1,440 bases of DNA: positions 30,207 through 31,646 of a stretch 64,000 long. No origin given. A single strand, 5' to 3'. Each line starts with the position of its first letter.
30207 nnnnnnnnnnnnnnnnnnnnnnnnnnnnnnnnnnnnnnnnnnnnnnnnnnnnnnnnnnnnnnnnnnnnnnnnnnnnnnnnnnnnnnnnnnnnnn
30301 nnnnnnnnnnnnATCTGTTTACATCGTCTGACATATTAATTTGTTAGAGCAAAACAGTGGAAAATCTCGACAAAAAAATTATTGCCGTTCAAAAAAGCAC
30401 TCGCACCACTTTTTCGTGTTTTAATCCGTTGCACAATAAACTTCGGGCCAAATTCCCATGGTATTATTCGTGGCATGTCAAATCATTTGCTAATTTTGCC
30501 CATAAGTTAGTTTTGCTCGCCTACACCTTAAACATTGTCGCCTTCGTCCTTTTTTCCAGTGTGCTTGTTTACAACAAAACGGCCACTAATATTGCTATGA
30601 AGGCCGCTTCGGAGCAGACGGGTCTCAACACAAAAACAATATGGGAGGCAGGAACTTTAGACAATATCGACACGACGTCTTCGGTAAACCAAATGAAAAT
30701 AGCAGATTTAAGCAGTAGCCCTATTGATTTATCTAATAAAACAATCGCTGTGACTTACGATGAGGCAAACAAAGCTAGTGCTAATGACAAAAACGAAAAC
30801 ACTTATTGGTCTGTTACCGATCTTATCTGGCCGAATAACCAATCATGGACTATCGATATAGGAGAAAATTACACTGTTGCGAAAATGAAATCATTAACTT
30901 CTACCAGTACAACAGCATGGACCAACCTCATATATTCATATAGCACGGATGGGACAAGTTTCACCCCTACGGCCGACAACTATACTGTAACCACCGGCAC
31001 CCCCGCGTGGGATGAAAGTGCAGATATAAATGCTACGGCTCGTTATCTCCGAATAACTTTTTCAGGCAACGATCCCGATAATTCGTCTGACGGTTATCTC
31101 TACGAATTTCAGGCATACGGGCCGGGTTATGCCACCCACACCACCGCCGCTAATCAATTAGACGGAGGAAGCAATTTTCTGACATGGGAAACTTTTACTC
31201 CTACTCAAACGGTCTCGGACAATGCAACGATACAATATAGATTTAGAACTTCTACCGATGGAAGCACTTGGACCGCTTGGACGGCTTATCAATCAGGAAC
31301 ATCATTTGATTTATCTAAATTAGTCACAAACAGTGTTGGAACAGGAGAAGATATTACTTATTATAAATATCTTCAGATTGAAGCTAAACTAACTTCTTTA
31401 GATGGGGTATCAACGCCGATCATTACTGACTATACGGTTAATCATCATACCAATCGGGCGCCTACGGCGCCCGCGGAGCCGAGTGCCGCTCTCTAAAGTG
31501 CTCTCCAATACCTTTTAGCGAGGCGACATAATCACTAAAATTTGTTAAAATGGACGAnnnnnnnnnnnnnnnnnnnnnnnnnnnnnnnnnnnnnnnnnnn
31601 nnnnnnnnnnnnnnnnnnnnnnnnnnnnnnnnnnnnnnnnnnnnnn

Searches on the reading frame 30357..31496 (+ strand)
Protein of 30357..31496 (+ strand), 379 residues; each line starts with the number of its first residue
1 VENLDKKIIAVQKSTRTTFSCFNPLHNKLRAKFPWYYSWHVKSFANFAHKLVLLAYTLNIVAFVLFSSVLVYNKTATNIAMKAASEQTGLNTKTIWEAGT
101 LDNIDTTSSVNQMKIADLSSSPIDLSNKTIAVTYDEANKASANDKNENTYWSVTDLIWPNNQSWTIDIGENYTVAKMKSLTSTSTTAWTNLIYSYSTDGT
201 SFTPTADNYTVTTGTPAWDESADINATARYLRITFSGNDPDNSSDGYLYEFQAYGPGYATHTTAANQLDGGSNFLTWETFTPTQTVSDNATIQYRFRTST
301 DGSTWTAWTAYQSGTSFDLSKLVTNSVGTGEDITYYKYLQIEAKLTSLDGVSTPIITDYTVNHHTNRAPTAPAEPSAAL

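Call 64: search_protein_families(library=pfam, proteins=[window:30357-31496:+], max_evalue=0.001)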
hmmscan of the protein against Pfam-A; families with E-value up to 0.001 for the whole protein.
window:30357-31496:+ (379 aa): 2 families
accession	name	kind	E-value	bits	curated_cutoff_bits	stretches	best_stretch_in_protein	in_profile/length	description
PF00754.31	F5_F8_type_C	-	1.1e-07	32.5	28.2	1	135-238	10-115/127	F5/8 type C domain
PF22633.2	F5_F8_type_C_2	-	8.6e-05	23.5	27.8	1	142-233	2-91/91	NedA-like, galactose-binding domain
